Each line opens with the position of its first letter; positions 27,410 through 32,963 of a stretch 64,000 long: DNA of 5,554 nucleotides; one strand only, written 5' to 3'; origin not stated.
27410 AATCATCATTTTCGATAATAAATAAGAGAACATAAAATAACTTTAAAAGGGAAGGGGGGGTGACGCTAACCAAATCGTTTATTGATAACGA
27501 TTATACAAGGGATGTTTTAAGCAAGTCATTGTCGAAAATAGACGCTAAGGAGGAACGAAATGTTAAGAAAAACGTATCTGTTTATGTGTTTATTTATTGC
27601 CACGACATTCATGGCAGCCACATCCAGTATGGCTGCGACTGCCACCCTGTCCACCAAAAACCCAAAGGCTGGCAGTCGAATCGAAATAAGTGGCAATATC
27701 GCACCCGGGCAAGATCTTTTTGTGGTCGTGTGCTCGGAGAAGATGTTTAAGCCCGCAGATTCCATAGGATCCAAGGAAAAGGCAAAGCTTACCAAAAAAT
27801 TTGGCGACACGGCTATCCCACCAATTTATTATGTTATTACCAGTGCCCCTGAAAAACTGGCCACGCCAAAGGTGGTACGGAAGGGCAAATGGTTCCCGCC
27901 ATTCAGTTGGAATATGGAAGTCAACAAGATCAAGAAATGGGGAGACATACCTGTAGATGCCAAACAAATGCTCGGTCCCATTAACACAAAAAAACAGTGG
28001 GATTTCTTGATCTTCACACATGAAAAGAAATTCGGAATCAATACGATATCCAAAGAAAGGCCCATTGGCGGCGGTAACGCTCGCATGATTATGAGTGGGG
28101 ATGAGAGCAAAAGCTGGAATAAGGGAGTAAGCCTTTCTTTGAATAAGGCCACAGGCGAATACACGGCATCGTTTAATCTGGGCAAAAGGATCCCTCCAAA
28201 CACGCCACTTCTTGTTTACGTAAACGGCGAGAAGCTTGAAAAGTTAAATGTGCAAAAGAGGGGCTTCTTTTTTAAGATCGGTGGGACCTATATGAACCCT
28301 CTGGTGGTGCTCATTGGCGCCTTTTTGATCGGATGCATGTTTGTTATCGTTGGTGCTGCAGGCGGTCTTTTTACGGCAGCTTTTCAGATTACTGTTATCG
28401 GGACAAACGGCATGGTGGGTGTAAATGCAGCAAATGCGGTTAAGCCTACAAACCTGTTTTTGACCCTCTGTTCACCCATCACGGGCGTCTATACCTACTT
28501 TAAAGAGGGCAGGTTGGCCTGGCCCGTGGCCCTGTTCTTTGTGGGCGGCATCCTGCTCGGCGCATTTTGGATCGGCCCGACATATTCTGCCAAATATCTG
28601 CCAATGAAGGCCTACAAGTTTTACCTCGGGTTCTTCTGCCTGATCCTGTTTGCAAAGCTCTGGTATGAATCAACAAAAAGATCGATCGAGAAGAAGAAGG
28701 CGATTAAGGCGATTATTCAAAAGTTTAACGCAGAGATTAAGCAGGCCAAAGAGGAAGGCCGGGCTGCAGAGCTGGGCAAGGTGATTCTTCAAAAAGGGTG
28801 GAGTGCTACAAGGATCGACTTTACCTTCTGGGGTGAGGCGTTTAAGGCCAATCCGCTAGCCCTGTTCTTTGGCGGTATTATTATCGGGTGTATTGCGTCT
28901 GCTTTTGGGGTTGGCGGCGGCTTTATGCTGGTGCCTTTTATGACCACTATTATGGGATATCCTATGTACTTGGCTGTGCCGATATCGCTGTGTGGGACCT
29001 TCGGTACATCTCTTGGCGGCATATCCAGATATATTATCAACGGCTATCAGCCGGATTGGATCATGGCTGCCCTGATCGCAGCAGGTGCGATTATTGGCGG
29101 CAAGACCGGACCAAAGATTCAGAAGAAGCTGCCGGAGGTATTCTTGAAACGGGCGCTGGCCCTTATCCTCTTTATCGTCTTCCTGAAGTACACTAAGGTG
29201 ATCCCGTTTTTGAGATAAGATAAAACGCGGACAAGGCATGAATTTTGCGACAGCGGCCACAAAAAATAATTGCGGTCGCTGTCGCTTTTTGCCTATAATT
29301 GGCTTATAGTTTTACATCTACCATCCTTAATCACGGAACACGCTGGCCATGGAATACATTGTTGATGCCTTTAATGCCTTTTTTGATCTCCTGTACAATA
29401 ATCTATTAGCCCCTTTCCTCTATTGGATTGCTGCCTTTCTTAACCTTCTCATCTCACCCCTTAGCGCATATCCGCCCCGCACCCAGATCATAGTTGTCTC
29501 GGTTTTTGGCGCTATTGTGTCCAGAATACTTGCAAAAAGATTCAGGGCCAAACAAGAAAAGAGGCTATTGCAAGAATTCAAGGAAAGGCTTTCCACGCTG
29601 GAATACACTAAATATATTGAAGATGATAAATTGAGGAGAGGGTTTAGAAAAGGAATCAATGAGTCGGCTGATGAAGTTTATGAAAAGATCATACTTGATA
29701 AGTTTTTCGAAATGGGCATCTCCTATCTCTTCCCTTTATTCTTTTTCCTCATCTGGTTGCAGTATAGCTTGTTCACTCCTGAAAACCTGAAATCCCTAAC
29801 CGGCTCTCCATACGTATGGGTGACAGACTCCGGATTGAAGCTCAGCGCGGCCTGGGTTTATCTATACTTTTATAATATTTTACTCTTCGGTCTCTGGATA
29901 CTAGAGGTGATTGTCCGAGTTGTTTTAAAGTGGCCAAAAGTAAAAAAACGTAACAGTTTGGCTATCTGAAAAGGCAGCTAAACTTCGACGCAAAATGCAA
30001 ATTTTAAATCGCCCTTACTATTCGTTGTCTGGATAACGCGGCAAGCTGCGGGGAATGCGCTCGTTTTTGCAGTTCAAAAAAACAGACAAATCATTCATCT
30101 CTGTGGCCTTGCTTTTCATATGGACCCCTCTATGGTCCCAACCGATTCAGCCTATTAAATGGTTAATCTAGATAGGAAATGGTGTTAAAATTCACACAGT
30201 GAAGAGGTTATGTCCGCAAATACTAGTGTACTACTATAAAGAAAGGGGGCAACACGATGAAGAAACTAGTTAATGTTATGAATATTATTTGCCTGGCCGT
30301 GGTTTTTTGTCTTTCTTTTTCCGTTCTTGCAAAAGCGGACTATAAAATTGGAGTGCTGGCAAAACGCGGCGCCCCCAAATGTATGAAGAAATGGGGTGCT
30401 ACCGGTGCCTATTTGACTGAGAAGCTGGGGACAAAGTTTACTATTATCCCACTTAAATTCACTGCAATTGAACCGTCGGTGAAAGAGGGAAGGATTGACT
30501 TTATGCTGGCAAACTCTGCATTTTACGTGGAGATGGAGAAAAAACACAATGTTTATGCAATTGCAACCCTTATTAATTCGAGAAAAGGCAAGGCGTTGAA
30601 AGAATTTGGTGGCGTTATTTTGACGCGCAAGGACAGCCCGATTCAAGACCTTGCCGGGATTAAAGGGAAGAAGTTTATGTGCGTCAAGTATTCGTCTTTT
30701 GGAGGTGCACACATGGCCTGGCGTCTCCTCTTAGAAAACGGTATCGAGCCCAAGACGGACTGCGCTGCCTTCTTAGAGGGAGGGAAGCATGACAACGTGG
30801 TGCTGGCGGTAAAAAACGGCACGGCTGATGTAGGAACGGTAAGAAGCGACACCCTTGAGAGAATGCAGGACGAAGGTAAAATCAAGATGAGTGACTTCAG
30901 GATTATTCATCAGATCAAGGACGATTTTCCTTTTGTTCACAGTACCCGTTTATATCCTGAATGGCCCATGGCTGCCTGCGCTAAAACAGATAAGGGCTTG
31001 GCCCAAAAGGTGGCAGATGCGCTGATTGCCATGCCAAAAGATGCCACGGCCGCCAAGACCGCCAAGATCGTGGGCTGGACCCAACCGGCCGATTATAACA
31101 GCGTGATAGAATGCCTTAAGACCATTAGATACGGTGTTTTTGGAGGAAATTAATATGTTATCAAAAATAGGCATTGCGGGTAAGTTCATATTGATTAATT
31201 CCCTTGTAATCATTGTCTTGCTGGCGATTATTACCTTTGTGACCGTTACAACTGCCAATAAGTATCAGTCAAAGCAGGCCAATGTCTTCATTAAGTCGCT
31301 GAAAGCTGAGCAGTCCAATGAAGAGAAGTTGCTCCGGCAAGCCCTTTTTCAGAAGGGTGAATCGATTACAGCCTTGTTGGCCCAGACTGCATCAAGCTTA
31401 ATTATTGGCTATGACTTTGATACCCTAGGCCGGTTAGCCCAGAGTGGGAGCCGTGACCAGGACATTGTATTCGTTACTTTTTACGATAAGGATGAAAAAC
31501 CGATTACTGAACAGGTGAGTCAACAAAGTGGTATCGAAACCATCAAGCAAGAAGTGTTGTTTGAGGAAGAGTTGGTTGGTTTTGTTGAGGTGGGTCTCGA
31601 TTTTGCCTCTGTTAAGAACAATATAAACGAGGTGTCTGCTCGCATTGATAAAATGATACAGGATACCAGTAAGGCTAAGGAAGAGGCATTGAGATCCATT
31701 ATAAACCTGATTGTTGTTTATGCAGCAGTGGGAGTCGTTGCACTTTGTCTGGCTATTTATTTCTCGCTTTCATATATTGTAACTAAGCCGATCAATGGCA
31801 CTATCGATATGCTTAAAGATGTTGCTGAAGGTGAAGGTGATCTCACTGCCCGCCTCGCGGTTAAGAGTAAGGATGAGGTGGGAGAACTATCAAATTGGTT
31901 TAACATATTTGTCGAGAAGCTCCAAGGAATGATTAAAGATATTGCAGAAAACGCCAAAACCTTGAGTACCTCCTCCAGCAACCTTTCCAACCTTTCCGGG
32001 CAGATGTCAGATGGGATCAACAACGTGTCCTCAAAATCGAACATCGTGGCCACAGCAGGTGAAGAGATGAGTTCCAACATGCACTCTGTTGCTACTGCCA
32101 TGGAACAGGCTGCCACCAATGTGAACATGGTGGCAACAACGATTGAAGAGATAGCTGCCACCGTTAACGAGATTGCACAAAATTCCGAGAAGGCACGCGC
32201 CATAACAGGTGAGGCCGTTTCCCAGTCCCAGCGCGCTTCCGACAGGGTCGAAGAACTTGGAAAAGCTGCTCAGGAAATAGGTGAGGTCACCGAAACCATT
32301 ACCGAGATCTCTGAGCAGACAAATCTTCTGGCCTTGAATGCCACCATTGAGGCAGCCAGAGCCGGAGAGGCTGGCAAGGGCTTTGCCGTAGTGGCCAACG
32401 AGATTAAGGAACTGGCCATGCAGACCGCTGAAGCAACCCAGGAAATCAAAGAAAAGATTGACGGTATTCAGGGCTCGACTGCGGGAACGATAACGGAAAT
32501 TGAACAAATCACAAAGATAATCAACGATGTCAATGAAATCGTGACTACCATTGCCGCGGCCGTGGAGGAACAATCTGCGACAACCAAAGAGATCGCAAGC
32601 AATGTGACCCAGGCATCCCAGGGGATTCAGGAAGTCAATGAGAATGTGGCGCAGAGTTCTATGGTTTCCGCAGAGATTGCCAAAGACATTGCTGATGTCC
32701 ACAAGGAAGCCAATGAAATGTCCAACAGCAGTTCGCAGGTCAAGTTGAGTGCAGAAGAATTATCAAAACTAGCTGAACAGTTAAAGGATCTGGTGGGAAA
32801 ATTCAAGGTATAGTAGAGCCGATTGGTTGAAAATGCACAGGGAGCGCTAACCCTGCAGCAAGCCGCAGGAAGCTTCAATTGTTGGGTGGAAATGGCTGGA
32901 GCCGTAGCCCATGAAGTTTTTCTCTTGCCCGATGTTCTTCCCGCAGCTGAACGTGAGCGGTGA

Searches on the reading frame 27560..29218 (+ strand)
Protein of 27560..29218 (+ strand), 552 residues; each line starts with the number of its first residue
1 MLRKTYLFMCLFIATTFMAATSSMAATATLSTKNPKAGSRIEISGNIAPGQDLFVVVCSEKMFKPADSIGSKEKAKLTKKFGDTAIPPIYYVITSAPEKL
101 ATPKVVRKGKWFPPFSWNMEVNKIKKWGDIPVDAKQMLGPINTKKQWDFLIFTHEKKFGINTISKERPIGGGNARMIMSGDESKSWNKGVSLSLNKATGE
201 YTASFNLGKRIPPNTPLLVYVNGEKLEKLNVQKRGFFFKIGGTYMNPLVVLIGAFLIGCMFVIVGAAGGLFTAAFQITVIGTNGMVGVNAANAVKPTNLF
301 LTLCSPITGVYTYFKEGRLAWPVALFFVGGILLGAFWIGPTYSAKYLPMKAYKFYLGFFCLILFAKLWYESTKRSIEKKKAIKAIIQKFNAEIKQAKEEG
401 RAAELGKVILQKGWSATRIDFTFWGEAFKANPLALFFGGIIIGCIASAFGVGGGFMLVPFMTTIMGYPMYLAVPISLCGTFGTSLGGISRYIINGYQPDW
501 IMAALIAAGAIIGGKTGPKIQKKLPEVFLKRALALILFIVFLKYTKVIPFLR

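Call 29: search_protein_families(library=pfam, proteins=[window:27560-29218:+], max_evalue=0.00001)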
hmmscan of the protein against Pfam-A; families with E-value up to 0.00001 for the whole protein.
window:27560-29218:+ (552 aa): 1 family
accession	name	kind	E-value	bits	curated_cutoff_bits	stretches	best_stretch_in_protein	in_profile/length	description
PF01925.25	TauE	-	2.2e-32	113.1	32.6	1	251-543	2-236/237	Sulfite exporter TauE/SafE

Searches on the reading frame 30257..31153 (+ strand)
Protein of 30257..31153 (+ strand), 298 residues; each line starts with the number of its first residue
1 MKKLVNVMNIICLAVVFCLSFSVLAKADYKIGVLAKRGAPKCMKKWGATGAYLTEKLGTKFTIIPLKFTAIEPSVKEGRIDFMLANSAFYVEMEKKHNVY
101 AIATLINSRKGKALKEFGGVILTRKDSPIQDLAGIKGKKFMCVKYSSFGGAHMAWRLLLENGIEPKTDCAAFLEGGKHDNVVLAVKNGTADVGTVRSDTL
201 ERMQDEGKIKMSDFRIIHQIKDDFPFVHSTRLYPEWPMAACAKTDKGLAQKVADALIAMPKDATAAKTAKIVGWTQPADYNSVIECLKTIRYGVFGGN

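Call 51: search_protein_families(library=pfam, proteins=[window:30257-31153:+], max_evalue=0.00001)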
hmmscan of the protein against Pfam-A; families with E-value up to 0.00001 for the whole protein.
window:30257-31153:+ (298 aa): 2 families
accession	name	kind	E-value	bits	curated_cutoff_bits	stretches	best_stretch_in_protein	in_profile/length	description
PF12974.12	Phosphonate-bd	-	3e-47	161.5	27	1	31-276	1-233/242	ABC transporter, phosphonate, periplasmic substrate-binding protein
PF00497.25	SBP_bac_3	-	6.7e-06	26.3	26.4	0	53-268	32-125/132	Bacterial extracellular solute-binding proteins, family 3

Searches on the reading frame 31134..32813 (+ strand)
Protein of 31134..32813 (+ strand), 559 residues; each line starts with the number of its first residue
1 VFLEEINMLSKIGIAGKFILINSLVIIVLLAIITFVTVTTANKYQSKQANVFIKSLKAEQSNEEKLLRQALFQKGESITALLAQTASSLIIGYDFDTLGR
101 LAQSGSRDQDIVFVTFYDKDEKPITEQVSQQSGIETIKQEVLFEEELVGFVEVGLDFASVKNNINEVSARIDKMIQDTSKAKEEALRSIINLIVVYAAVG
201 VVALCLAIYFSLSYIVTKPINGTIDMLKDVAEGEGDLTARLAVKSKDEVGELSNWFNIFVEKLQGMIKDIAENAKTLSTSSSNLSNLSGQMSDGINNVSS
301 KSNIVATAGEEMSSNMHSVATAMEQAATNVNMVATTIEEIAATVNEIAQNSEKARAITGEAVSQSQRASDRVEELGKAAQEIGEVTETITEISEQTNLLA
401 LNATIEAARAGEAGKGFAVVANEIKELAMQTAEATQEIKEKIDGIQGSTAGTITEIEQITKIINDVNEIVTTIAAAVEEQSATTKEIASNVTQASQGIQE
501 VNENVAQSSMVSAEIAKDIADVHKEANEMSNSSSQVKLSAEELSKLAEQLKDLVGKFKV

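Call 29: search_protein_families(library=pfam, proteins=[window:31134-32813:+], max_evalue=0.00001)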
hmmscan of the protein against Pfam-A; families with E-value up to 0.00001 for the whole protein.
window:31134-32813:+ (559 aa): 2 families
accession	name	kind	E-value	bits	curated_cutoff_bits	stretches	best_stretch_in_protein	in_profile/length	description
PF00015.26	MCPsignal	-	2.1e-34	119.3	34.6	1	366-511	19-171/172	Methyl-accepting chemotaxis protein (MCP) signalling domain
PF00672.30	HAMP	-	2.8e-09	37.6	25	1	214-264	4-52/53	HAMP domain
